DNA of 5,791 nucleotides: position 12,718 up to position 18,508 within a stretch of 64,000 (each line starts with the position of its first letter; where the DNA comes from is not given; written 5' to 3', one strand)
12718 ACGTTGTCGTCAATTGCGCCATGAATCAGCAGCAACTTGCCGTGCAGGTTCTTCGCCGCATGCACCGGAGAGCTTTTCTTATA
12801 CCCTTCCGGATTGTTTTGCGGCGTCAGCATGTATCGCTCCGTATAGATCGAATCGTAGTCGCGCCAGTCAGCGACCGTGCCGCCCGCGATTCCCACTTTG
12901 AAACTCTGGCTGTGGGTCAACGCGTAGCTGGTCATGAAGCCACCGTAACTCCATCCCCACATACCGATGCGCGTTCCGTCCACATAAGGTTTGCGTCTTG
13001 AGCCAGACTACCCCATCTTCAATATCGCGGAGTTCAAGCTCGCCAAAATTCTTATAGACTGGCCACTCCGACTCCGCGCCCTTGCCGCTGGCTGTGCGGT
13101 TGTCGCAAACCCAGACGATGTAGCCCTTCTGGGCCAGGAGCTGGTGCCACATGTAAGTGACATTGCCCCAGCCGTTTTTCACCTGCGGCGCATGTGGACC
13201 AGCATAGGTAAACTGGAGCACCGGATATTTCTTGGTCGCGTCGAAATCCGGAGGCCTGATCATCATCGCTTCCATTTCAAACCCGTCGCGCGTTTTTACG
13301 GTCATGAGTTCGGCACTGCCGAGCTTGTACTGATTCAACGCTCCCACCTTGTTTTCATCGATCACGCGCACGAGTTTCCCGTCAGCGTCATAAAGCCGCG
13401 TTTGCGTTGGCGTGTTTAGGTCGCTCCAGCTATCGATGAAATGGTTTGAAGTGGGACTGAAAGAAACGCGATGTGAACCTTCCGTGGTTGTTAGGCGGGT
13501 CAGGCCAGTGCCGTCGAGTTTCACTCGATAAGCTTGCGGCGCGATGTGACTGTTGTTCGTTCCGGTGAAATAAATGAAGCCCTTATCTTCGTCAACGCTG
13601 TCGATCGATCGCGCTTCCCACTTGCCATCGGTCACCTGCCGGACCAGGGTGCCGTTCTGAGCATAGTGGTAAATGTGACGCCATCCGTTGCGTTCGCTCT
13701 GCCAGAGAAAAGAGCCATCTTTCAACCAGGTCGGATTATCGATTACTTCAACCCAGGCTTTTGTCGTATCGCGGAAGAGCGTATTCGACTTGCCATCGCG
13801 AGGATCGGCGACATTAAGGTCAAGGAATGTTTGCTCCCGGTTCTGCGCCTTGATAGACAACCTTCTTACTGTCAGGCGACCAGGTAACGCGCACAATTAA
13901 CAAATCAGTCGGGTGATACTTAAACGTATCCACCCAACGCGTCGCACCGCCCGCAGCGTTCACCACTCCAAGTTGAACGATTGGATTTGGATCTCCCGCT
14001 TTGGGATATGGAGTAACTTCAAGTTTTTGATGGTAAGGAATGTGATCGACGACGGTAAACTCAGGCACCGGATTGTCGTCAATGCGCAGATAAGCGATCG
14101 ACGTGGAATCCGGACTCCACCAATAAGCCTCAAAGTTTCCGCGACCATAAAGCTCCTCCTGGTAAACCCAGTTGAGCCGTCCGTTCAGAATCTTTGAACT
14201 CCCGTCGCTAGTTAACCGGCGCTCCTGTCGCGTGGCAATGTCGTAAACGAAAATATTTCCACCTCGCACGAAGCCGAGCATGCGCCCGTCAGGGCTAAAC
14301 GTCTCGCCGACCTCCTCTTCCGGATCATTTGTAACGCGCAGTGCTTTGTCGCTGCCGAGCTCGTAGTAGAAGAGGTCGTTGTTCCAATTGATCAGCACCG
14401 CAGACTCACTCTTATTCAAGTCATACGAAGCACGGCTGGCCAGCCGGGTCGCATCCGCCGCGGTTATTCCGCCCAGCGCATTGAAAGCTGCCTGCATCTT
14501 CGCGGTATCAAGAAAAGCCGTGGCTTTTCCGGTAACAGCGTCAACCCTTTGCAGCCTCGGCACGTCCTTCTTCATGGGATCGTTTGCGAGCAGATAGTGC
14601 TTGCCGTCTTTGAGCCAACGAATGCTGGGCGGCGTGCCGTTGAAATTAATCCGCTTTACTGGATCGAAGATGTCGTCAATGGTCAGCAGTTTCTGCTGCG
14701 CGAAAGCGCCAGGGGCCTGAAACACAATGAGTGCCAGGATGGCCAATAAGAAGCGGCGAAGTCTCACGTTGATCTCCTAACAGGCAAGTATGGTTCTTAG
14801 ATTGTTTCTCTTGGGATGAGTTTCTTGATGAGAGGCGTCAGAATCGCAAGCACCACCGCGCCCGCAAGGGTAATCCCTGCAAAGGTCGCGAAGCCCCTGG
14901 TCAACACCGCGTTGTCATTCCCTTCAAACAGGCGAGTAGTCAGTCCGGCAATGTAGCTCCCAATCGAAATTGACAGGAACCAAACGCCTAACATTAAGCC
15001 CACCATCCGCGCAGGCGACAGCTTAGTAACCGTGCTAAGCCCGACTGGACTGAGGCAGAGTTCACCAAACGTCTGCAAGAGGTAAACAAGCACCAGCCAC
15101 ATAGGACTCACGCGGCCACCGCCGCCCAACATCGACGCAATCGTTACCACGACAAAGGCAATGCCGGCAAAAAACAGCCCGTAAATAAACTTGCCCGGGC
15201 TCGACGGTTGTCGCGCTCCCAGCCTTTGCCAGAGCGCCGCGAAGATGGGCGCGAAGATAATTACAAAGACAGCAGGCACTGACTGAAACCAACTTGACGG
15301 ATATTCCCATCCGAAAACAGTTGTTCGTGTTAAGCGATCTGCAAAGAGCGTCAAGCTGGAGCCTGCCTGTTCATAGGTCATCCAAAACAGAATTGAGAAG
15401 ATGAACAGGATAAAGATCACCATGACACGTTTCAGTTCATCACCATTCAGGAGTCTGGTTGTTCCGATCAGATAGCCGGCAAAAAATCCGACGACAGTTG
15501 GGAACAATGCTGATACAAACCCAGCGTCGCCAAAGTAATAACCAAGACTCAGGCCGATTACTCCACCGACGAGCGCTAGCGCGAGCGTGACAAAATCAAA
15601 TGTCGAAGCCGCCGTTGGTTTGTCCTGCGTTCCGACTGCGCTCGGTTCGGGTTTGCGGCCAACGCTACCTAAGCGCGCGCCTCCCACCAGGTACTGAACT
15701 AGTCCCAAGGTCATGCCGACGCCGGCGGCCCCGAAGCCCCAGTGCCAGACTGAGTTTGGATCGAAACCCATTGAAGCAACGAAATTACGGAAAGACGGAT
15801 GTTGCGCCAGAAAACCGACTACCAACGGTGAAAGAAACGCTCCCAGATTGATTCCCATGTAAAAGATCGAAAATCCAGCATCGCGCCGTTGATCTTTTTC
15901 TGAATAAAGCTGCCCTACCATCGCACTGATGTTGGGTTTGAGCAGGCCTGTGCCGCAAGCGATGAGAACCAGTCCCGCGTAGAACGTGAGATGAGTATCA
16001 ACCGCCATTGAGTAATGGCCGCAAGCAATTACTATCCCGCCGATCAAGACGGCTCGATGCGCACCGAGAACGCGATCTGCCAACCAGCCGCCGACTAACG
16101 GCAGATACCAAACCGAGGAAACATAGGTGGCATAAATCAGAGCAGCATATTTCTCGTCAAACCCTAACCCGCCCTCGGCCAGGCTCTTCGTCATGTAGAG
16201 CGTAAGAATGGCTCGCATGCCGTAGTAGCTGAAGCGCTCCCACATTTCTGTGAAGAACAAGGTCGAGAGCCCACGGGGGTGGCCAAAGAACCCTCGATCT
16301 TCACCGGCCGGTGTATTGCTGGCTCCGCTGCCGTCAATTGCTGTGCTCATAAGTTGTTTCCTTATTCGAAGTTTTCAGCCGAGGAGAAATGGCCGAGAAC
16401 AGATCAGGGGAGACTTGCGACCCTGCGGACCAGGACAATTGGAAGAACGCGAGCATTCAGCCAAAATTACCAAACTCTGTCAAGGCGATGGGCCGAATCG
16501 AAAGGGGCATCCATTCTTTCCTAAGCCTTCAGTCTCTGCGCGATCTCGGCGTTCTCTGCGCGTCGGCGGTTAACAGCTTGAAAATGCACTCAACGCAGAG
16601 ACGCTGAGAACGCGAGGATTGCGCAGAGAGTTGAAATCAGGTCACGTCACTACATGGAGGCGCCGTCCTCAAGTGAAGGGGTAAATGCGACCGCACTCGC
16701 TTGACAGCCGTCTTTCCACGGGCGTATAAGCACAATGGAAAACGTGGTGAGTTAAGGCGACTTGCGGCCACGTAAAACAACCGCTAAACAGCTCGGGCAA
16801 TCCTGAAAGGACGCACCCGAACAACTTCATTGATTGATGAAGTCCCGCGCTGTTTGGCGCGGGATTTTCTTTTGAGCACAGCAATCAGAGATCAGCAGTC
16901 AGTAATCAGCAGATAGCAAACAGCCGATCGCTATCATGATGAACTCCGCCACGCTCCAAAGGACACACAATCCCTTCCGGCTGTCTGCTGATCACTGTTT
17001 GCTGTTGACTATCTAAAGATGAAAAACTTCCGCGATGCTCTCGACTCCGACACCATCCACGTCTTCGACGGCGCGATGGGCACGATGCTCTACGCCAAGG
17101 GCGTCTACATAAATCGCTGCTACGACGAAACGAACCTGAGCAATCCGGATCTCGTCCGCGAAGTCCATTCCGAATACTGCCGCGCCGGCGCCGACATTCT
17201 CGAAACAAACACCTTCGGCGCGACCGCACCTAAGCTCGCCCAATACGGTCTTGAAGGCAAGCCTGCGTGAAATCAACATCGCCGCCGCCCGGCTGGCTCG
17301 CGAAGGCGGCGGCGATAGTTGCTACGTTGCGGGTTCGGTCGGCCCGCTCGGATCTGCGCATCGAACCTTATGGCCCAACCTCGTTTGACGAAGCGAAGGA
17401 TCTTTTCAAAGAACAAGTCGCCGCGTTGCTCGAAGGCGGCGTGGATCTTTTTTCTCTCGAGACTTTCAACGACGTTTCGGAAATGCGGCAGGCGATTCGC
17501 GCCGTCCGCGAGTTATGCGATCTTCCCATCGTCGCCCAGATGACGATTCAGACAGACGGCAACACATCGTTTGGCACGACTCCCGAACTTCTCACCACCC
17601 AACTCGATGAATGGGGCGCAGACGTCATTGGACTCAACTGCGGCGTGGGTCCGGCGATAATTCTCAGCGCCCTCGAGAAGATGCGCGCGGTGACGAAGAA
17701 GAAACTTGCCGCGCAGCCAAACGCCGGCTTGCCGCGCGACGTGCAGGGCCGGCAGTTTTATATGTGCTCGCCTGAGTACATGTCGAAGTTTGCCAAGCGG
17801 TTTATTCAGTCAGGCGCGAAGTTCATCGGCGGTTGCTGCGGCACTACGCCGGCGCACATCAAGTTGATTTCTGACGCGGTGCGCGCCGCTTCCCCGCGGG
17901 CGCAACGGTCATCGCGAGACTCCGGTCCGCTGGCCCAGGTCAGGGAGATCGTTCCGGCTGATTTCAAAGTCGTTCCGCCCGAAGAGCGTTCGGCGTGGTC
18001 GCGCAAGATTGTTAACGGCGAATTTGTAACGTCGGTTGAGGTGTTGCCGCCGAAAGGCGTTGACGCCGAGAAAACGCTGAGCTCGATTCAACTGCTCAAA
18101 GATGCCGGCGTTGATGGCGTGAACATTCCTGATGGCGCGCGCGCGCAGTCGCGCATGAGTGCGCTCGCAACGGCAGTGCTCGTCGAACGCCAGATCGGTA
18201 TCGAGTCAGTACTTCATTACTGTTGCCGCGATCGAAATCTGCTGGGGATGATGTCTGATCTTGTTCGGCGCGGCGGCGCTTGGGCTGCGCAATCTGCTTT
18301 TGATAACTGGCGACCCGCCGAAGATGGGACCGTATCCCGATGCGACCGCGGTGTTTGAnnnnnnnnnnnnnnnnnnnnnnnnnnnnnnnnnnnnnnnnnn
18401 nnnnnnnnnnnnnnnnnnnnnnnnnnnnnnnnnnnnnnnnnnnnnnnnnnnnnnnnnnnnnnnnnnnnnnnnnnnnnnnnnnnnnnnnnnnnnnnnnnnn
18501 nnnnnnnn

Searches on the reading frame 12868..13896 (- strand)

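Call 12: search_protein_families(library=pfam, proteins=[window:12868-13896:-], max_evalue=0.001)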
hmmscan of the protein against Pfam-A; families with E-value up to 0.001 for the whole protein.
window:12868-13896:- (342 aa): 1 family
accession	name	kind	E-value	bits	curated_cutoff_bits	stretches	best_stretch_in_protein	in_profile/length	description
PF00930.27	DPPIV_N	-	3.2e-37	128.5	22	1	12-164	197-354/354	Dipeptidyl peptidase IV (DPP IV) N-terminal region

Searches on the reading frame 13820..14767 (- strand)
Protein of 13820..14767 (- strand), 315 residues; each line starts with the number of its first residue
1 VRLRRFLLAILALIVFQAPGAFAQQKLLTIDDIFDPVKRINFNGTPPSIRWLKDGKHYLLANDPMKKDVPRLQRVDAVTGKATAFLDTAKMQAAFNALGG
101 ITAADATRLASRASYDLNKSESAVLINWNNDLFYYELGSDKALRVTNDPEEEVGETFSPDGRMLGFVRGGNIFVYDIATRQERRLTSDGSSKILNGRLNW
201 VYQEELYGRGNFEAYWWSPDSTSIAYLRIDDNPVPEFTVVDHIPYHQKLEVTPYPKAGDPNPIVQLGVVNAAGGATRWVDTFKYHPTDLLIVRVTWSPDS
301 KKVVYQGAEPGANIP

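Call 12: search_protein_families(library=pfam, proteins=[window:13820-14767:-], max_evalue=0.001)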
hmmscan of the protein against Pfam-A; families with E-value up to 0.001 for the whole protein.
window:13820-14767:- (315 aa): 2 families
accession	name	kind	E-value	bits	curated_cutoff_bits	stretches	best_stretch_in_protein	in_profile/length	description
PF00930.27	DPPIV_N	-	9.6e-49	166.4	22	1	156-306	49-201/354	Dipeptidyl peptidase IV (DPP IV) N-terminal region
PF07676.18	PD40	-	5.9e-08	32.9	20.9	0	144-169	3-28/38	WD40-like Beta Propeller Repeat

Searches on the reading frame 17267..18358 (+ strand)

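Call 12: search_protein_families(library=pfam, proteins=[window:17267-18358:+], max_evalue=0.001)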
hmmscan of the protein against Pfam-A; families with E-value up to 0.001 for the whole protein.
window:17267-18358:+ (363 aa): 2 families
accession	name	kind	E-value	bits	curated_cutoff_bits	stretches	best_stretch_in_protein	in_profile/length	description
PF02574.22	S-methyl_trans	-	2.4e-40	139.6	22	1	33-205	110-283/283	Homocysteine S-methyltransferase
PF02219.23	MTHFR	-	7.4e-09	35.8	24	1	248-331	6-90/287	Methylenetetrahydrofolate reductase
